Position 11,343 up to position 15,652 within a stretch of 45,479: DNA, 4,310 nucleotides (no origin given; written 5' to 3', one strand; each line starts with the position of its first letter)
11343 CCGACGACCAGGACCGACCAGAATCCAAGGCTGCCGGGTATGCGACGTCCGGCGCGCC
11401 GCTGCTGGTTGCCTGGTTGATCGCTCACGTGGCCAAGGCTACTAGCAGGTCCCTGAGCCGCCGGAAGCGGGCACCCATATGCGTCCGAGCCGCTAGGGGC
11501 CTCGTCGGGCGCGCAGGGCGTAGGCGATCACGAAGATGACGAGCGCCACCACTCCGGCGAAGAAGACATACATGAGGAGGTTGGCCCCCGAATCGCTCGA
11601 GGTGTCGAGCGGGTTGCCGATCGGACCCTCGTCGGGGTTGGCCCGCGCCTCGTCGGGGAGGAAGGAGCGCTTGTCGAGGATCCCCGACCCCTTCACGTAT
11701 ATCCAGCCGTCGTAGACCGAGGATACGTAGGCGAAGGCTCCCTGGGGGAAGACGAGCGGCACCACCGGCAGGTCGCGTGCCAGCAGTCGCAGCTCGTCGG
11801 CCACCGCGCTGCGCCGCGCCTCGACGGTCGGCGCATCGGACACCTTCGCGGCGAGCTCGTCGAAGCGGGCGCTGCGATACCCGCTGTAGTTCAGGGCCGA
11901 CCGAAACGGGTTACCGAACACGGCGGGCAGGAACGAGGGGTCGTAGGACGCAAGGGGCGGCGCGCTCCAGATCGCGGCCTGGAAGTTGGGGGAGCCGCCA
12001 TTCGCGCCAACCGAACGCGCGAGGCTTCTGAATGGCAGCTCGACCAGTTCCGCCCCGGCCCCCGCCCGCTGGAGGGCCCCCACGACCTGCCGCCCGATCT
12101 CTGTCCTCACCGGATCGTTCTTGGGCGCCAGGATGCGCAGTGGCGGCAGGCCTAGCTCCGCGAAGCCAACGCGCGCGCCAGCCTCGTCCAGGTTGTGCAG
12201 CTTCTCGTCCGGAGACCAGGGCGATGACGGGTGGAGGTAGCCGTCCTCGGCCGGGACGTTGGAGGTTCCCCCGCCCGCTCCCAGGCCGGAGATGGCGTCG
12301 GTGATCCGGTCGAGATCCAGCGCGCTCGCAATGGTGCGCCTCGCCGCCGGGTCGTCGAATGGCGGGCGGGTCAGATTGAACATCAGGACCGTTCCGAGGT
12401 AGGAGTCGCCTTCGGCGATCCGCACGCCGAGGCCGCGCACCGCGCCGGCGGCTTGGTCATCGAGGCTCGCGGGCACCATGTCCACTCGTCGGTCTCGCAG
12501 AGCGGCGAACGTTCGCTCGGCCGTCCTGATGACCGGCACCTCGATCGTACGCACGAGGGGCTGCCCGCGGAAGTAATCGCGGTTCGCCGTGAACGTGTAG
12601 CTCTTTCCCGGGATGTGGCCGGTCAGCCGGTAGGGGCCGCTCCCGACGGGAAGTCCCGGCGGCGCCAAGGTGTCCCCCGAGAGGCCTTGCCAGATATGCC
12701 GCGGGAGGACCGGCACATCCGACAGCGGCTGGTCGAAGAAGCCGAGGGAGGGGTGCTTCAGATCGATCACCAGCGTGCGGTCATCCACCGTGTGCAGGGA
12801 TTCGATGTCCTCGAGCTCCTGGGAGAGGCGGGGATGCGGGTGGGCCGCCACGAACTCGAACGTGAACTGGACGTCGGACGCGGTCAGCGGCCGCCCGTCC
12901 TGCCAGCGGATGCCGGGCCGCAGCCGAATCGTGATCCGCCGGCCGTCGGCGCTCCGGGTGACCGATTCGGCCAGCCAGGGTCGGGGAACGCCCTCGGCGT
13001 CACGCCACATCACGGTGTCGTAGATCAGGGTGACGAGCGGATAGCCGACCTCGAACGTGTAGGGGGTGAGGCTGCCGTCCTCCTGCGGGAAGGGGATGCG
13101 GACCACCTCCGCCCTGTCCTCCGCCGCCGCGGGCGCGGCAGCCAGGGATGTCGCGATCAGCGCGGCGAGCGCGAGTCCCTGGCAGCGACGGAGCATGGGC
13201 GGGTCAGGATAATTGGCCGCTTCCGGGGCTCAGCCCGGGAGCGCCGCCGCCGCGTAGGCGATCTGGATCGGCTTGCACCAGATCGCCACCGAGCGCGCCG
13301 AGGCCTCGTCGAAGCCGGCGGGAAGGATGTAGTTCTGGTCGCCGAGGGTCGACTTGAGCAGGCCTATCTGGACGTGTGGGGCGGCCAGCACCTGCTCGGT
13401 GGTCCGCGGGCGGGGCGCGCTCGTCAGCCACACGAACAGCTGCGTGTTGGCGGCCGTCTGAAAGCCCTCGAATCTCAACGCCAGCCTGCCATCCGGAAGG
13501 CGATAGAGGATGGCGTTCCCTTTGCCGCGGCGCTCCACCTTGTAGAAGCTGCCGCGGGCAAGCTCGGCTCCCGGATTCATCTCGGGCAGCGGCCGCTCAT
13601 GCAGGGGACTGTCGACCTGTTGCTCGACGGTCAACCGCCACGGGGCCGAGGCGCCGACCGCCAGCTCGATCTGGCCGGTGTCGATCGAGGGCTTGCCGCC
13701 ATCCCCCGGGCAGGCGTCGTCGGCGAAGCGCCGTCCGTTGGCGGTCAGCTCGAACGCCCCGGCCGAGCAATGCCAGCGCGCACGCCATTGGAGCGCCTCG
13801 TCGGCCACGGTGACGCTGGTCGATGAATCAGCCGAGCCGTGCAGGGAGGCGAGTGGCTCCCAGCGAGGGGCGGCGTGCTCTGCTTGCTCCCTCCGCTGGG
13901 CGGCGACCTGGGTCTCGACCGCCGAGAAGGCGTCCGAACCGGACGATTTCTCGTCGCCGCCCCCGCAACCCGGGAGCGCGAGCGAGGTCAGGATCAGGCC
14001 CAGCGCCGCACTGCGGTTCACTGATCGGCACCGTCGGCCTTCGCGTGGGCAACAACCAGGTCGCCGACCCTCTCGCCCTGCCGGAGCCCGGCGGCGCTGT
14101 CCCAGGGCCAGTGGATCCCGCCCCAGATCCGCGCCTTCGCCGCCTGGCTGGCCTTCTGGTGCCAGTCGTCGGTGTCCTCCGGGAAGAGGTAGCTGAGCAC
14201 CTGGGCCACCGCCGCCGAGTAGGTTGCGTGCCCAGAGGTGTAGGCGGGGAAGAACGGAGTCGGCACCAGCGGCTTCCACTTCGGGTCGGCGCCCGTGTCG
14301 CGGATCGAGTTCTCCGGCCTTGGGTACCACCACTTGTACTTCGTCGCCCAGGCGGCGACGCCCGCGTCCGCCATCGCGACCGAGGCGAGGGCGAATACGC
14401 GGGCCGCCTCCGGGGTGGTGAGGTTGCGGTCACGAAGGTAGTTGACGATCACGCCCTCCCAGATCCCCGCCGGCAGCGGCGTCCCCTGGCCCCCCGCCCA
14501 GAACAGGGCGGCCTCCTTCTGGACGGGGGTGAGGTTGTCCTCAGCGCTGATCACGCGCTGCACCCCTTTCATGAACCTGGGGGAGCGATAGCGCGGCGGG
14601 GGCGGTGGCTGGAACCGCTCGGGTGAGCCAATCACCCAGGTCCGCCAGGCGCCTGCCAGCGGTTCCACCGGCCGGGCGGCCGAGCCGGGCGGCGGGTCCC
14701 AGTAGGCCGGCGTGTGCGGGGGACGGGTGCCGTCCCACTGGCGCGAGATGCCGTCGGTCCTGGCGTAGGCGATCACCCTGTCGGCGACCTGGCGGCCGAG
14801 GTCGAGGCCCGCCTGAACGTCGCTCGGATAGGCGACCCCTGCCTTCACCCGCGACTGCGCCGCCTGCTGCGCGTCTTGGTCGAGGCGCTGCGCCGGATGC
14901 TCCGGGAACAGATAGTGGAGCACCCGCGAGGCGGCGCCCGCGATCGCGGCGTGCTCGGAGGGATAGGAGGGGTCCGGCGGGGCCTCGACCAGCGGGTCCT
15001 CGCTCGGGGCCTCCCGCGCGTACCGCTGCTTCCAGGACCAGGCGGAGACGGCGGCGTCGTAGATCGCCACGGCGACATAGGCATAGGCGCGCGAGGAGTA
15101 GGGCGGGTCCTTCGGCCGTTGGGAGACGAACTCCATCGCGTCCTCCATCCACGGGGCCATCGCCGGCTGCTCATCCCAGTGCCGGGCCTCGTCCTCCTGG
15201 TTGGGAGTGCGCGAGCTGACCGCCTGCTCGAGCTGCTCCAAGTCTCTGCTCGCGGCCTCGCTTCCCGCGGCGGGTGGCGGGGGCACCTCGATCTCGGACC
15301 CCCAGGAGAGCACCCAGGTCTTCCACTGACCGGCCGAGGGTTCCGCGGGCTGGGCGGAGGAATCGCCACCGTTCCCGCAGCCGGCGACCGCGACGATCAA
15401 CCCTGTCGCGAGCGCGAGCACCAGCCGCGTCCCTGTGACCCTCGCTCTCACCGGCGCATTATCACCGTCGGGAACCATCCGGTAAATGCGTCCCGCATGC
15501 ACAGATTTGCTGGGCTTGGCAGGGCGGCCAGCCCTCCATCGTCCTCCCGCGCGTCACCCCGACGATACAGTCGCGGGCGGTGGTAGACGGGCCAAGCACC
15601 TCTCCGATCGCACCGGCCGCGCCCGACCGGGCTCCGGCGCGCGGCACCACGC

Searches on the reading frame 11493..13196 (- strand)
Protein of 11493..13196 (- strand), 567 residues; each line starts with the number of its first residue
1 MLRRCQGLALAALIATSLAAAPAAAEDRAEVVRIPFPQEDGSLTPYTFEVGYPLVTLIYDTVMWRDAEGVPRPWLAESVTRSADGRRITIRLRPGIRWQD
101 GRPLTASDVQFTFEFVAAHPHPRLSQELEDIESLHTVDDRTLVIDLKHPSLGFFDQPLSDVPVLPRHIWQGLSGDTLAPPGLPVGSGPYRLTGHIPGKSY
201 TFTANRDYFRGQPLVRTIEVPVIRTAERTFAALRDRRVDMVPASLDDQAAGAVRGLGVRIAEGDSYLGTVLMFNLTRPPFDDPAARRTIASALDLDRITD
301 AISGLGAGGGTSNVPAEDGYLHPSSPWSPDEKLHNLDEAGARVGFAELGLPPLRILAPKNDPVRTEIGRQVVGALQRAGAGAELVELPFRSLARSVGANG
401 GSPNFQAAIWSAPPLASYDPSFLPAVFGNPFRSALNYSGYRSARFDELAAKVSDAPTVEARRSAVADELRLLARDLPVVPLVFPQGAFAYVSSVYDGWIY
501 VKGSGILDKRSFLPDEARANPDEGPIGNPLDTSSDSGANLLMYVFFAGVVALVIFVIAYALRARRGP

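Call 9: search_protein_families(library=pfam, max_evalue=0.001, proteins=[window:11493-13196:-])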
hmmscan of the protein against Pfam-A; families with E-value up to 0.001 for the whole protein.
window:11493-13196:- (567 aa): 1 family
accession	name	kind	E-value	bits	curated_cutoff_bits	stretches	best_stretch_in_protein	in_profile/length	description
PF00496.27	SBP_bac_5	-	4.6e-54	184.4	32.4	1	71-394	2-328/368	Bacterial extracellular solute-binding proteins, family 5 Middle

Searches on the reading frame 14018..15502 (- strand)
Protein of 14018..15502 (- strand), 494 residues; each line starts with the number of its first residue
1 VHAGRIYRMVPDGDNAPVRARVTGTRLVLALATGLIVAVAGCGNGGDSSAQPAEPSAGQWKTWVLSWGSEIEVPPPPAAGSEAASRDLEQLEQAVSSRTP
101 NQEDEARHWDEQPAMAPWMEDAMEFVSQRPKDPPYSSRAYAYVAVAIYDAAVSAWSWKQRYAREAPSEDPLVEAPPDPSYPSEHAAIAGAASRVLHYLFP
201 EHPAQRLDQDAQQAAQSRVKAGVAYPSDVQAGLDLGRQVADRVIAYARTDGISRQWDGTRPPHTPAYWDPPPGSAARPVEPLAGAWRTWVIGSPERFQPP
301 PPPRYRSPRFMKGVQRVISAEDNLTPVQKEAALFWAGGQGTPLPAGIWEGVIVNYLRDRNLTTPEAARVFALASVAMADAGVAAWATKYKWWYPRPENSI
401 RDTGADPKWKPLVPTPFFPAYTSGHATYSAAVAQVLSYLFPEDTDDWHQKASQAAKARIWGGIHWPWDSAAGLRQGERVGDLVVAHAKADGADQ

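Call 9: search_protein_families(library=pfam, max_evalue=0.001, proteins=[window:14018-15502:-])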
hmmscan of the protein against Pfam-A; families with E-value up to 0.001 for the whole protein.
window:14018-15502:- (494 aa): 1 family
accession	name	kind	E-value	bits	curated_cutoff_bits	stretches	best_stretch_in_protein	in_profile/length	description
PF01569.27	PAP2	-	3.1e-15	56.5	27.2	2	375-479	7-117/130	PAP2 superfamily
